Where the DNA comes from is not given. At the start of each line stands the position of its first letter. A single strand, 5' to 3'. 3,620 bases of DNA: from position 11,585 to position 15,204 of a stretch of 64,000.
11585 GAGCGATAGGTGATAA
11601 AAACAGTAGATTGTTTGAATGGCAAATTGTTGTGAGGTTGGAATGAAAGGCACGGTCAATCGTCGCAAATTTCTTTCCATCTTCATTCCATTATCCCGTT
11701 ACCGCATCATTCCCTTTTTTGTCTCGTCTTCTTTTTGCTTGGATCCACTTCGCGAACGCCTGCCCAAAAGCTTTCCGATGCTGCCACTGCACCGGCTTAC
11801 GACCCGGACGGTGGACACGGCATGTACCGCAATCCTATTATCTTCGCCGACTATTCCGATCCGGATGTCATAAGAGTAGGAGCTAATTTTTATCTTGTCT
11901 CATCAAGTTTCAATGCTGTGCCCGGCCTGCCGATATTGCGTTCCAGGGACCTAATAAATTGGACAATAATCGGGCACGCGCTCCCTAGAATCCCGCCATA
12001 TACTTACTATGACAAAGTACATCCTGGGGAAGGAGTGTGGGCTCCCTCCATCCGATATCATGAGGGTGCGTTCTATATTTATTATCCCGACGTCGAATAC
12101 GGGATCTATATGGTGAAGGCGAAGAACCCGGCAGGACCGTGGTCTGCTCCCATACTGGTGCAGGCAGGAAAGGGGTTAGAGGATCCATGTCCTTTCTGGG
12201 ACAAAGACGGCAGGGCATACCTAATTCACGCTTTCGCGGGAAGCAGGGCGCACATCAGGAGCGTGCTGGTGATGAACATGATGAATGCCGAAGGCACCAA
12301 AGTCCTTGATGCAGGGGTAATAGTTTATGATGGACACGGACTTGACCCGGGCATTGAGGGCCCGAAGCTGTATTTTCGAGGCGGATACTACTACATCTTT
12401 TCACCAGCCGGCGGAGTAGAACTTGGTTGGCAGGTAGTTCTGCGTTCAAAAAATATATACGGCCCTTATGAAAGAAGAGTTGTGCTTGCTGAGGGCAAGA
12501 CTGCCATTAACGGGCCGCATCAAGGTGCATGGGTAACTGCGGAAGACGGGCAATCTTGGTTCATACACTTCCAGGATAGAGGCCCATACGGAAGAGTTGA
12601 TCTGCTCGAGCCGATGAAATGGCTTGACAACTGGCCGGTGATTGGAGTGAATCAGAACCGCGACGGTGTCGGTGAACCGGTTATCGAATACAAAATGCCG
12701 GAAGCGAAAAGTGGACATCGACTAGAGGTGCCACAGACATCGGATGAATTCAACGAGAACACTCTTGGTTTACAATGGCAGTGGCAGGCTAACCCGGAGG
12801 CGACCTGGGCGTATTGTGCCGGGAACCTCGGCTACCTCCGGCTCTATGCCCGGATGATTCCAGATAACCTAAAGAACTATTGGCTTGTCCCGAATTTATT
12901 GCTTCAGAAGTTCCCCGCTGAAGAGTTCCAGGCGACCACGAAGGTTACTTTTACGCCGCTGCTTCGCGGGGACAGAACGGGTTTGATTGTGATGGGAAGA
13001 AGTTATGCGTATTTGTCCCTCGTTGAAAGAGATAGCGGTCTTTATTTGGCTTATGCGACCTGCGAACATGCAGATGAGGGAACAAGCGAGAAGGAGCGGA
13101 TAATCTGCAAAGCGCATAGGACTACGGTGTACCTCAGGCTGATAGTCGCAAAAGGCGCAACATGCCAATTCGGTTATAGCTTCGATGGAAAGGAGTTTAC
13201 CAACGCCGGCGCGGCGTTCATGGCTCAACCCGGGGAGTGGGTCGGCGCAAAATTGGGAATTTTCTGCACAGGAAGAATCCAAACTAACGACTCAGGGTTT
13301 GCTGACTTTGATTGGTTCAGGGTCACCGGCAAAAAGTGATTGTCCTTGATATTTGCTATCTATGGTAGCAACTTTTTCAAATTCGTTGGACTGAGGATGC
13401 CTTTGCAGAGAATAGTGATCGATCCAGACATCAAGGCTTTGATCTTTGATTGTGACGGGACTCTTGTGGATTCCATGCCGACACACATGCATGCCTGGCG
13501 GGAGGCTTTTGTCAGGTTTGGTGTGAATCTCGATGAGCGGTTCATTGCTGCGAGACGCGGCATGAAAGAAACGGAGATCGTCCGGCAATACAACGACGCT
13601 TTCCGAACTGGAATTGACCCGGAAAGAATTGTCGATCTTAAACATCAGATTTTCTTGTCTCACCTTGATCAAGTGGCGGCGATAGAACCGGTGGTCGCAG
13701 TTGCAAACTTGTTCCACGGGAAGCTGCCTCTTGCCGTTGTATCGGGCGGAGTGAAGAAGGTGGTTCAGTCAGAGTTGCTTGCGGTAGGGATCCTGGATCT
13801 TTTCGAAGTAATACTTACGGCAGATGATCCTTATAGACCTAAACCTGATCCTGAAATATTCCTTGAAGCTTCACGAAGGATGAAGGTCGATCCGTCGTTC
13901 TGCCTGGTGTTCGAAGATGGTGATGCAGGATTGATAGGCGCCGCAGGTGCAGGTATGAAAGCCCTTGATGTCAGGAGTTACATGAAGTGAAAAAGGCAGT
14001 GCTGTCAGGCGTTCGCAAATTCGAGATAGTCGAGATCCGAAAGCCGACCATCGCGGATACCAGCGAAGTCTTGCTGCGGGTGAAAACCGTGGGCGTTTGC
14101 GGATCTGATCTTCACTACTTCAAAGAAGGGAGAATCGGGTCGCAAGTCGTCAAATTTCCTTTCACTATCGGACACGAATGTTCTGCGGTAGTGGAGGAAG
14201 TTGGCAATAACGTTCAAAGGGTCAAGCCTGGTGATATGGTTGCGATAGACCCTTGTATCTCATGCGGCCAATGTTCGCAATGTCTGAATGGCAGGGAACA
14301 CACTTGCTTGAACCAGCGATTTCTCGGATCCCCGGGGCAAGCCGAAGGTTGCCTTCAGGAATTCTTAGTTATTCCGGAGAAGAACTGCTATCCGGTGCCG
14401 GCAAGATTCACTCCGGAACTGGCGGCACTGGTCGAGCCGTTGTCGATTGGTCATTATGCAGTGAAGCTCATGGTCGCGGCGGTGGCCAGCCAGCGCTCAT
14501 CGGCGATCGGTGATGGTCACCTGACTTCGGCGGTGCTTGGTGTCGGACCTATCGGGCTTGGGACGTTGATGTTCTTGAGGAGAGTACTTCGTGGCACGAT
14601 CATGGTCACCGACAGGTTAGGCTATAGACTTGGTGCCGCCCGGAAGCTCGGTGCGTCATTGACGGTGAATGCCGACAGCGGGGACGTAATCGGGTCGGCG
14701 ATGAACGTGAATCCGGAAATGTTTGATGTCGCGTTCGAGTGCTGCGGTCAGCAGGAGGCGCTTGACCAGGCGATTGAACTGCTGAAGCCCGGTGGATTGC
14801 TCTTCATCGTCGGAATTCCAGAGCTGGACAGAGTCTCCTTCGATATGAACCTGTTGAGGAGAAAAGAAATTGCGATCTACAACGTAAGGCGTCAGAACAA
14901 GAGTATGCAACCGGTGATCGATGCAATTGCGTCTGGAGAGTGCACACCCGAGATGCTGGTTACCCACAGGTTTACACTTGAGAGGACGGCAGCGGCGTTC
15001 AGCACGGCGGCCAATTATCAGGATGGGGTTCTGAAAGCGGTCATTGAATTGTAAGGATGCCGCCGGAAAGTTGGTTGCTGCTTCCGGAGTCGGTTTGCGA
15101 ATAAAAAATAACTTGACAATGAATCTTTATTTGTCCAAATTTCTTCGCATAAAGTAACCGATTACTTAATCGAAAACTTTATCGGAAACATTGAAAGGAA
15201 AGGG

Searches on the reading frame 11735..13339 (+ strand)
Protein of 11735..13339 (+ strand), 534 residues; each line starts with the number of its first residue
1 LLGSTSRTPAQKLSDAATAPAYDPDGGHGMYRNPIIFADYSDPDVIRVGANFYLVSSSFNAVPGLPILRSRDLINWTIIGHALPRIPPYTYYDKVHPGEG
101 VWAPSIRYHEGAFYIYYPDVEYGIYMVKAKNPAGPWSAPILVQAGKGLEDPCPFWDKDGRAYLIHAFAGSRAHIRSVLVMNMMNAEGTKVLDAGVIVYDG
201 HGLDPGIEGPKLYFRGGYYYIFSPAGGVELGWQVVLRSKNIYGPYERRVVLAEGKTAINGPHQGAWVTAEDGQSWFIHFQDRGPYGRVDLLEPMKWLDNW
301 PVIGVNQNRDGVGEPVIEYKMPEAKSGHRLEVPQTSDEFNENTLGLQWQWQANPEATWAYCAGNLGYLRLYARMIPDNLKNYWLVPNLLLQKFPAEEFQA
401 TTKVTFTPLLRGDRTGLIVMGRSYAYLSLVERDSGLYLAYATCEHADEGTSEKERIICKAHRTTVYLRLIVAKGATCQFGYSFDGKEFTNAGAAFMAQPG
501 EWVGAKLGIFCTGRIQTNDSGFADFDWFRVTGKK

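Call 53: search_protein_families(library=pfam, proteins=[window:11735-13339:+], max_evalue=0.001)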
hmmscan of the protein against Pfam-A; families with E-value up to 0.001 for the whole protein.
window:11735-13339:+ (534 aa): 2 families
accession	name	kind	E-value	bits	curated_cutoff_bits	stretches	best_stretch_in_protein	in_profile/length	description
PF04616.20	Glyco_hydro_43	-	2.6e-62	211.2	32.2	1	31-301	1-288/288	Glycosyl hydrolases family 43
PF17851.8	GH43_C2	-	2.1e-44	152.1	22.7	1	336-530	1-202/203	Beta xylosidase C-terminal Concanavalin A-like domain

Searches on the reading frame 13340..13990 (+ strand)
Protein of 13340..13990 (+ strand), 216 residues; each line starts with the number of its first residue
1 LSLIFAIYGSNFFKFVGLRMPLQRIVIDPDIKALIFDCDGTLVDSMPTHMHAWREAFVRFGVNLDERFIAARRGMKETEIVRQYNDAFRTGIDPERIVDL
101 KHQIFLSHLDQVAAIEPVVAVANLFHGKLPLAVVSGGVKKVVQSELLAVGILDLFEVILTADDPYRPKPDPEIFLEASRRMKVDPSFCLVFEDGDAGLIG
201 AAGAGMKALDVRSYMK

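Call 53: search_protein_families(library=pfam, proteins=[window:13340-13990:+], max_evalue=0.001)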
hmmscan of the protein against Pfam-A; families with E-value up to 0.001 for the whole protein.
window:13340-13990:+ (216 aa): 2 families
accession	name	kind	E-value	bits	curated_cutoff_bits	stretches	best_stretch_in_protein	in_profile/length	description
PF13419.12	HAD_2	-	3.4e-26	92.9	23.8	1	34-209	1-176/178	Haloacid dehalogenase-like hydrolase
PF00702.32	Hydrolase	-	9.7e-26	91.8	26.4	1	31-205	1-191/191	haloacid dehalogenase-like hydrolase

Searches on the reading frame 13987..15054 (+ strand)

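Call 13: search_protein_families(library=pfam, proteins=[window:13987-15054:+], max_evalue=0.001)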
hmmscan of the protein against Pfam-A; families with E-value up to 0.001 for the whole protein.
window:13987-15054:+ (355 aa): 4 families
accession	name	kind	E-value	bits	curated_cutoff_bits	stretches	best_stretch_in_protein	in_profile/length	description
PF08240.17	ADH_N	-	3.4e-30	104.8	23.5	1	26-138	3-103/104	Alcohol dehydrogenase GroES-like domain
PF00107.32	ADH_zinc_N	-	7.6e-19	68.4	31.8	1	188-315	1-128/129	Zinc-binding dehydrogenase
PF16912.11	Glu_dehyd_C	-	4.3e-15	56.2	34.9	1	145-355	3-211/211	Glucose dehydrogenase C-terminus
PF13602.12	ADH_zinc_N_2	-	9.4e-09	36.7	27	1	221-339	1-121/134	Zinc-binding dehydrogenase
